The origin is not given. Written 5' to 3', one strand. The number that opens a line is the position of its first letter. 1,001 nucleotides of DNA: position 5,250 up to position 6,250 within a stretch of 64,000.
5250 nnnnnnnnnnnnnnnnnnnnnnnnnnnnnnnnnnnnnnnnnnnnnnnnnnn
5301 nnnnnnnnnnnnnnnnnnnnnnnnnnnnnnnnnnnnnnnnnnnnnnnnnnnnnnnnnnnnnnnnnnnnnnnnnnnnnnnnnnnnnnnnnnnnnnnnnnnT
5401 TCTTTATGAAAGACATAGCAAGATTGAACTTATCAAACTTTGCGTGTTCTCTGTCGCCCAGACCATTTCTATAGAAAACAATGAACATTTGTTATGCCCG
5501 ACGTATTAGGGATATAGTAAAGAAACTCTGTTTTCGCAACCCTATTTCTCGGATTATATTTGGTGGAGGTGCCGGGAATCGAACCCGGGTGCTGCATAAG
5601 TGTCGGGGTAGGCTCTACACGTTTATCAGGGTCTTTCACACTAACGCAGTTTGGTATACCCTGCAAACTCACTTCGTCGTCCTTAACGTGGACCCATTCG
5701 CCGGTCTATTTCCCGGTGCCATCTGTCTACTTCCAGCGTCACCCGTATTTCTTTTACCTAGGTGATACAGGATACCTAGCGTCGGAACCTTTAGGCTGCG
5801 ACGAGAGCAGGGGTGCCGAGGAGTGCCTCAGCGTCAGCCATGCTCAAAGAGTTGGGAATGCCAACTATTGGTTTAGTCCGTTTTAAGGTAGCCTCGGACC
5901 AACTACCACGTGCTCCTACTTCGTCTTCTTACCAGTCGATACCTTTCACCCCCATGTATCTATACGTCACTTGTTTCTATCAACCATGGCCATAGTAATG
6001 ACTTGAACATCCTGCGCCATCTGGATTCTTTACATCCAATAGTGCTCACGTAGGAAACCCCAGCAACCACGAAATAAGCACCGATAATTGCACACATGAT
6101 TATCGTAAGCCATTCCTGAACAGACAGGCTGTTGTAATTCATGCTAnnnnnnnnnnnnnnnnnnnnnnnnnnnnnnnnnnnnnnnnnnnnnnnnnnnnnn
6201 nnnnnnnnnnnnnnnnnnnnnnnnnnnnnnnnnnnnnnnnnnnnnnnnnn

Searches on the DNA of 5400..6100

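Call 101: search_rna_families(source=window, start=5400, end=6100, threshold=gathering, show_alignments=1)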
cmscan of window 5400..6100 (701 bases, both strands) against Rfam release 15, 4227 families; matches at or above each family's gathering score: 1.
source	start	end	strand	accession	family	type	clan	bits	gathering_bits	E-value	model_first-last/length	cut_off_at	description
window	5561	5953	-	RF00023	tmRNA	Gene;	CL00001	88.4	47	6.1e-35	1-374/374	no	transfer-messenger RNA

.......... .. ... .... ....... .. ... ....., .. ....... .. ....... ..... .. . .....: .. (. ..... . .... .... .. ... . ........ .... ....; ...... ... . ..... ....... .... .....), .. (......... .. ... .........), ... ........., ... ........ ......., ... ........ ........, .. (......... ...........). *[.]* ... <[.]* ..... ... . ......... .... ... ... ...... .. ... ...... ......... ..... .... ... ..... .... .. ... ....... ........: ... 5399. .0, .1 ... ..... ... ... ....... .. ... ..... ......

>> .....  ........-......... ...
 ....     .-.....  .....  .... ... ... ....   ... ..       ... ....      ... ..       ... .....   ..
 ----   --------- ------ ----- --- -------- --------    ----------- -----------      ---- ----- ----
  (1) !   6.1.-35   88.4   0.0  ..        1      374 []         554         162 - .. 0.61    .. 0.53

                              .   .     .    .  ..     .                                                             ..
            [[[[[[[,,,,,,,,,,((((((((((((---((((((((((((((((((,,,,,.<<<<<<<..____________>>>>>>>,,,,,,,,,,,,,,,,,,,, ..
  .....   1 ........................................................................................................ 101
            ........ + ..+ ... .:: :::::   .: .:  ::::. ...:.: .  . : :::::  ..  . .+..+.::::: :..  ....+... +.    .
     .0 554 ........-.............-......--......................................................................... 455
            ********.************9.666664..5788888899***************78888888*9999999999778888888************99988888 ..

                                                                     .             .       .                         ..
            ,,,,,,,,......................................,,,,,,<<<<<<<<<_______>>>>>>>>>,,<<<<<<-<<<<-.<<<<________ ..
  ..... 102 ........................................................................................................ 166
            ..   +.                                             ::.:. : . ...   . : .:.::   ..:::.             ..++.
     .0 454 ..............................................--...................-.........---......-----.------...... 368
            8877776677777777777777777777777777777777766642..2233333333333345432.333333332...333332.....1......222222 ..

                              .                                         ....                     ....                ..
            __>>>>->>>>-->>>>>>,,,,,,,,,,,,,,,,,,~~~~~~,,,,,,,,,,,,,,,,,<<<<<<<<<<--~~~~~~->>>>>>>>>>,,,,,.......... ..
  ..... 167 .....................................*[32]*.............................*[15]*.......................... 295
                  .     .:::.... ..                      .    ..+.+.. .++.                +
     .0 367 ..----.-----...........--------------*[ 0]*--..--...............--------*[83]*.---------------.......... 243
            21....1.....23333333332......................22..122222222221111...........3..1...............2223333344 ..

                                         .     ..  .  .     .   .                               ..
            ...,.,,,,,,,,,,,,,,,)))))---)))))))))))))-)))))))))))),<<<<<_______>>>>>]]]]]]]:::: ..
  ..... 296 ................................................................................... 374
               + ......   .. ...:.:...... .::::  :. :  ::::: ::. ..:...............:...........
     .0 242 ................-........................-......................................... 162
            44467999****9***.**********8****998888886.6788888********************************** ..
